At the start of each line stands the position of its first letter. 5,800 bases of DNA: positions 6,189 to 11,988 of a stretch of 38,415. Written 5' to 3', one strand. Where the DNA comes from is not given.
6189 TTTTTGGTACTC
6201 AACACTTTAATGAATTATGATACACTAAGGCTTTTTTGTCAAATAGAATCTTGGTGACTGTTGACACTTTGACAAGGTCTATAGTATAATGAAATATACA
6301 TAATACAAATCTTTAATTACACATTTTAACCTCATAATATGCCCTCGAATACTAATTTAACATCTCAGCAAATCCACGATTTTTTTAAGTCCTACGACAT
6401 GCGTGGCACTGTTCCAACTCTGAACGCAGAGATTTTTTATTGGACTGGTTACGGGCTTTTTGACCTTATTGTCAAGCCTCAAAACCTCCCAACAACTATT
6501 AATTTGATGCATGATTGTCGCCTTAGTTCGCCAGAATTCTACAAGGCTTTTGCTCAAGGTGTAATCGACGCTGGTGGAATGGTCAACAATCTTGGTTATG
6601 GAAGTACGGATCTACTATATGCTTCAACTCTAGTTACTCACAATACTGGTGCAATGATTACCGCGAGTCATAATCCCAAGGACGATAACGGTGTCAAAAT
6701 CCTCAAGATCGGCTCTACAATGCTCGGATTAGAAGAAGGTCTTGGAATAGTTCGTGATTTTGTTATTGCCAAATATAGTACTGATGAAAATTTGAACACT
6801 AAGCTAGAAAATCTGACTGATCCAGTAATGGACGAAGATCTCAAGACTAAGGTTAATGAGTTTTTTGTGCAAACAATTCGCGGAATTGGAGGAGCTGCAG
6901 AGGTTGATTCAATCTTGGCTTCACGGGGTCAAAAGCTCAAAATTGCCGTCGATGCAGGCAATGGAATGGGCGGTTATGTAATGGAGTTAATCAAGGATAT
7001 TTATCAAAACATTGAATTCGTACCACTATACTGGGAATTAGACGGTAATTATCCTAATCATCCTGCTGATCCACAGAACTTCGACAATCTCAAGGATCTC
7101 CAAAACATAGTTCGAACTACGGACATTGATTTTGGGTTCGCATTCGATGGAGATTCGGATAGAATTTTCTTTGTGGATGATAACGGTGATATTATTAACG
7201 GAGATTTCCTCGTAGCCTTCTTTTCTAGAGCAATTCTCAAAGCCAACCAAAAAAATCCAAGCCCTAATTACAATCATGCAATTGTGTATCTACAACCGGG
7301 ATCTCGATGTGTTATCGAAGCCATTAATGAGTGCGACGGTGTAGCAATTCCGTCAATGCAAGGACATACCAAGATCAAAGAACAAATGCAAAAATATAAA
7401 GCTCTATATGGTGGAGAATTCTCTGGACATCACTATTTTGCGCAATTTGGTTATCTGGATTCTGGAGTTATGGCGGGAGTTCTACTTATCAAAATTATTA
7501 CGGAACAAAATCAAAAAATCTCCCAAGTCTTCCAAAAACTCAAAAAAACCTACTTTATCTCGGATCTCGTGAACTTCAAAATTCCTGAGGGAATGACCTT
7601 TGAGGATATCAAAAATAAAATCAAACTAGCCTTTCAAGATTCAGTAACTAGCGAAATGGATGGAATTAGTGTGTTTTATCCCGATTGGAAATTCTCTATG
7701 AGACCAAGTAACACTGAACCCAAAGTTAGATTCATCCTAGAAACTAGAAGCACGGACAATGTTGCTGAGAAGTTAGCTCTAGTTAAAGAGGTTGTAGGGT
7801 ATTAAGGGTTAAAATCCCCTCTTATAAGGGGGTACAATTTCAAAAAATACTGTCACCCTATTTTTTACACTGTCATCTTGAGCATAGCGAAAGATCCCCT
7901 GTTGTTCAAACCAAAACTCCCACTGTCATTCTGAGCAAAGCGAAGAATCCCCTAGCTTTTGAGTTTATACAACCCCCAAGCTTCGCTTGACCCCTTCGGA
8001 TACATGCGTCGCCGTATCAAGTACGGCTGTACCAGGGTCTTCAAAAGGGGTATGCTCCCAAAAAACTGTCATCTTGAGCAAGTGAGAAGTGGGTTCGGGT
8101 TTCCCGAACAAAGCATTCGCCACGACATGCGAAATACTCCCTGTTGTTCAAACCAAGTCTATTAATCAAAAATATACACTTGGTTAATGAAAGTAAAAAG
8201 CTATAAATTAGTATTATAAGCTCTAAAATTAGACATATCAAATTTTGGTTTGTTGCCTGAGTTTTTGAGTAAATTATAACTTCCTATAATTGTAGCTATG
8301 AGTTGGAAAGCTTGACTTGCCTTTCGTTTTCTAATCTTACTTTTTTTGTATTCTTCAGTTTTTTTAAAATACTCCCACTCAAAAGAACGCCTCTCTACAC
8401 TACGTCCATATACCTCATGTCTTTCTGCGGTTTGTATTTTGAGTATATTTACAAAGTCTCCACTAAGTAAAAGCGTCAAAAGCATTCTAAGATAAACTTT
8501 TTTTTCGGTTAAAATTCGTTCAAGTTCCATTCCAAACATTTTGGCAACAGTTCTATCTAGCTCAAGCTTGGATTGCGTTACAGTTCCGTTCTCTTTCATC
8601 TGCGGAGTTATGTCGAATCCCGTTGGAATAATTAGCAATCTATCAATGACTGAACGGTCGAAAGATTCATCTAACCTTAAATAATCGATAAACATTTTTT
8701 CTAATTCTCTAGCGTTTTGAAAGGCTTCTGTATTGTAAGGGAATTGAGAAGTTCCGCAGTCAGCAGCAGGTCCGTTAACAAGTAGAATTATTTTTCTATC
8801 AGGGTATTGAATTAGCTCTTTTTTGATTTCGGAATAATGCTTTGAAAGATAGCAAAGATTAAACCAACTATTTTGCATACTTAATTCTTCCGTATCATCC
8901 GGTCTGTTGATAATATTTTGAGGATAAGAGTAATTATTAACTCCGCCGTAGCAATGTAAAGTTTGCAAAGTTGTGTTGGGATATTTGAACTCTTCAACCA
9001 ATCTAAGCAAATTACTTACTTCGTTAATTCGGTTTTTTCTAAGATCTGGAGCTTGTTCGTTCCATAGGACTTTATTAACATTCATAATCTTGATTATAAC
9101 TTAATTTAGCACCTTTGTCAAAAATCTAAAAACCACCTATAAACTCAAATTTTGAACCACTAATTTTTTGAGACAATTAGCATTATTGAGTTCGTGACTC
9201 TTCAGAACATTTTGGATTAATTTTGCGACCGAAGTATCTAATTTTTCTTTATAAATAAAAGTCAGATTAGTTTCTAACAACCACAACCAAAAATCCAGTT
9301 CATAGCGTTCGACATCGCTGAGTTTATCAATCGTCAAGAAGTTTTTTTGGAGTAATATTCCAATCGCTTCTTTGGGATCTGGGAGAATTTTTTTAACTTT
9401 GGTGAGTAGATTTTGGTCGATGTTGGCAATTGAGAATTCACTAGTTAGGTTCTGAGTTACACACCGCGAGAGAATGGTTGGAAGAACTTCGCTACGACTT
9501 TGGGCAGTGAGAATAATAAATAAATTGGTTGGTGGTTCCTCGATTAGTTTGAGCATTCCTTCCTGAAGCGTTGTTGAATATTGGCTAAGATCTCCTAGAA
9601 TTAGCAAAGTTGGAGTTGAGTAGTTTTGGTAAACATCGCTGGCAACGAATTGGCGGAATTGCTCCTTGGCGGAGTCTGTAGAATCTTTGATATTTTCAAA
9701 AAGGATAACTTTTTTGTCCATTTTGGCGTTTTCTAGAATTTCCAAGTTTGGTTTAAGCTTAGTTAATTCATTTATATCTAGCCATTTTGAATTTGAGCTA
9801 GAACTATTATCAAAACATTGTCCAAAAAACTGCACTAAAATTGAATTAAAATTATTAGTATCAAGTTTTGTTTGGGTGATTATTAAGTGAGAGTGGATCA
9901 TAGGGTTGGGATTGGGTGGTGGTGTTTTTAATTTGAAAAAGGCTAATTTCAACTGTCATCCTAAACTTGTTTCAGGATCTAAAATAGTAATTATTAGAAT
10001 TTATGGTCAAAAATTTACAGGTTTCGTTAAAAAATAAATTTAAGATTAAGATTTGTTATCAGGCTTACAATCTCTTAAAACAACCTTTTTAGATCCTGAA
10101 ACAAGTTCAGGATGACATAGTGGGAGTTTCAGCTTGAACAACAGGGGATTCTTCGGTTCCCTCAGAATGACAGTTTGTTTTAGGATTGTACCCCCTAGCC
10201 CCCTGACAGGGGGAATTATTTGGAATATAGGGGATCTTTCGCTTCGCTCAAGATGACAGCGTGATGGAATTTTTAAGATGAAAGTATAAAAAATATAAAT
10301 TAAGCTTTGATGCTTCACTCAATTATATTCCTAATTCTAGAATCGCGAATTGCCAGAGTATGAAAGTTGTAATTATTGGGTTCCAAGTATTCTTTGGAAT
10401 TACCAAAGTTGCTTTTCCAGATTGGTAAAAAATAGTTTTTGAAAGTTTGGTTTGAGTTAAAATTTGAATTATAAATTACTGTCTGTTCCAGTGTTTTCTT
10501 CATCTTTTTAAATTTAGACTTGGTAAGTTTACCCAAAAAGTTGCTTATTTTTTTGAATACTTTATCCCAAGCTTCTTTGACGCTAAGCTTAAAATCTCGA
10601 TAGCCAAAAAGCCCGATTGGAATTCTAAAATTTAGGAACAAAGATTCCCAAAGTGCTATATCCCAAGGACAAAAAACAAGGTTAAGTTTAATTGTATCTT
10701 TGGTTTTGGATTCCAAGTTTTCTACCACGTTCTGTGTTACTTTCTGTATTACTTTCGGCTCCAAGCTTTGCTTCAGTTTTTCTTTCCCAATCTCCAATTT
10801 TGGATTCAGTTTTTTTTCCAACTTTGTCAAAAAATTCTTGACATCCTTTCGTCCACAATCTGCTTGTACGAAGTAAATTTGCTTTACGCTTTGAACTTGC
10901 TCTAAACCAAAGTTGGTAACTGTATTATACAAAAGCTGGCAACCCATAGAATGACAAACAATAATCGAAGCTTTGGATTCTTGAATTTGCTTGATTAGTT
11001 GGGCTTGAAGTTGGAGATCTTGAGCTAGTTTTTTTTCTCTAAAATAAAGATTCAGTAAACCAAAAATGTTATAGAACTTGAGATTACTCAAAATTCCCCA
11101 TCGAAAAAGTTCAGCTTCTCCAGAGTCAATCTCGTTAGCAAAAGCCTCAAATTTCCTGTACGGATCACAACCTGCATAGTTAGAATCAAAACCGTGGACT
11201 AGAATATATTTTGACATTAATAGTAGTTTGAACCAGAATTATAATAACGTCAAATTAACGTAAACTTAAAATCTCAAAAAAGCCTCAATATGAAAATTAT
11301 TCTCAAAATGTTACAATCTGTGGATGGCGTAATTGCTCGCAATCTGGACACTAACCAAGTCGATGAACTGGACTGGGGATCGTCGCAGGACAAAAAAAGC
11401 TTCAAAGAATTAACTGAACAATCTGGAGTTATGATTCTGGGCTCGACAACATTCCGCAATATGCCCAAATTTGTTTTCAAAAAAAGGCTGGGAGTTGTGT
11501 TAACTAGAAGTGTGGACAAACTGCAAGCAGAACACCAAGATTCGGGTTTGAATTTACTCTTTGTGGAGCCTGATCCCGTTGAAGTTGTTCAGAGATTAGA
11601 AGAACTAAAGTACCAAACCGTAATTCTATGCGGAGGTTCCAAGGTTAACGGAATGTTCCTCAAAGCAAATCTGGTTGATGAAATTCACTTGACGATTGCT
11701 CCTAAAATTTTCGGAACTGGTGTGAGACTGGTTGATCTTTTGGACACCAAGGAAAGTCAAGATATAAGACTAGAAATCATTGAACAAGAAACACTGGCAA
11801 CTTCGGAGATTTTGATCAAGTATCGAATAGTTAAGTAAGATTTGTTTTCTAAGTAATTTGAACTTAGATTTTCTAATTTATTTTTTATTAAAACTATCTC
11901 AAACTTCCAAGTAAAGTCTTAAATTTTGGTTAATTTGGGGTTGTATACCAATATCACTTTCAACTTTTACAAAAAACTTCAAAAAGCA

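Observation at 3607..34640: The R1 repeat (21 copies) is a hairpin maintained by compensatory changes around an invariant tandem G-A/G-A step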

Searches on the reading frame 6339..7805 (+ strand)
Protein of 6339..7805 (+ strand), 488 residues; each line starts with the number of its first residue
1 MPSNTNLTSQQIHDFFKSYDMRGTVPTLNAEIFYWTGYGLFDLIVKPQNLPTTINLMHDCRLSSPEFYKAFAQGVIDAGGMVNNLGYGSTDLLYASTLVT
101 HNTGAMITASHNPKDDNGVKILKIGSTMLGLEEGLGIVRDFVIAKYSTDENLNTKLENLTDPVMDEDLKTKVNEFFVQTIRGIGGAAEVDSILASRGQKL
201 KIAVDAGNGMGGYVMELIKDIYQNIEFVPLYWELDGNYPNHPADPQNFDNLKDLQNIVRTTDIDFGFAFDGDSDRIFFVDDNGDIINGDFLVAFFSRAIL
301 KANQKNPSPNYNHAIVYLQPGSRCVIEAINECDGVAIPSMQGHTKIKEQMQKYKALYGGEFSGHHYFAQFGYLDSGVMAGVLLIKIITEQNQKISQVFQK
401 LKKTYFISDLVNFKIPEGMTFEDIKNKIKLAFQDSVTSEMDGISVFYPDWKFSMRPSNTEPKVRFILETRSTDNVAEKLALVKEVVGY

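Call 8: search_protein_families(library=pfam, proteins=[window:6339-7805:+])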
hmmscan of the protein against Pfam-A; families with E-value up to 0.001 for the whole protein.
window:6339-7805:+ (488 aa): 4 families
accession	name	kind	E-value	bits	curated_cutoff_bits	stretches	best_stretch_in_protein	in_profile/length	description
PF02878.22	PGM_PMM_I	-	1e-18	67.8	22.5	1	16-123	4-113/138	Phosphoglucomutase/phosphomannomutase, alpha/beta/alpha domain I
PF02879.22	PGM_PMM_II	-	7.1e-17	62.3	29.3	1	192-283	13-103/103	Phosphoglucomutase/phosphomannomutase, alpha/beta/alpha domain II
PF02880.22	PGM_PMM_III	-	9e-16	58.5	20.7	1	287-403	1-113/115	Phosphoglucomutase/phosphomannomutase, alpha/beta/alpha domain III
PF00408.26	PGM_PMM_IV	-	3e-06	27.6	23.1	1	410-477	1-60/68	Phosphoglucomutase/phosphomannomutase, C-terminal domain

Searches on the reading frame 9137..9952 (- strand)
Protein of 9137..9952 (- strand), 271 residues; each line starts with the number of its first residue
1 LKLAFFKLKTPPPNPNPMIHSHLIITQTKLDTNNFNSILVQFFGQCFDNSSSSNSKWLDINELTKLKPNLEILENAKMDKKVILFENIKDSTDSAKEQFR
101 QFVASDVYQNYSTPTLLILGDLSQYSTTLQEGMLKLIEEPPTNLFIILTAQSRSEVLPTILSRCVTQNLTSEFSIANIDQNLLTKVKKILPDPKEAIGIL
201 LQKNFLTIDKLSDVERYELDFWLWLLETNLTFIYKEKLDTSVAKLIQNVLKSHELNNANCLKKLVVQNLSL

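Call 8: search_protein_families(library=pfam, proteins=[window:9137-9952:-])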
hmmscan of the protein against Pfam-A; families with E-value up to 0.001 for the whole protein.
window:9137-9952:- (271 aa): 1 family
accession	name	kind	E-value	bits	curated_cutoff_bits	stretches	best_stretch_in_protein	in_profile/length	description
PF13177.12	DNA_pol3_delta2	-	7.7e-13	49.2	27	1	20-170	20-158/161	DNA polymerase III, delta subunit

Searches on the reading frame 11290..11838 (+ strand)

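Call 76: search_protein_families(library=pfam, proteins=[window:11290-11838:+], max_evalue=0.01)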
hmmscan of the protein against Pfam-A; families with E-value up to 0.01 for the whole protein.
window:11290-11838:+ (182 aa): 2 families
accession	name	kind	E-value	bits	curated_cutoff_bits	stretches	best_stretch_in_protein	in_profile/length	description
PF01872.23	RibD_C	-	3.3e-21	76.5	24.1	1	2-169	2-191/197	RibD C-terminal domain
PF00186.24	DHFR_1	-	3.4e-07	30.5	25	1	25-135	18-114/159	Dihydrofolate reductase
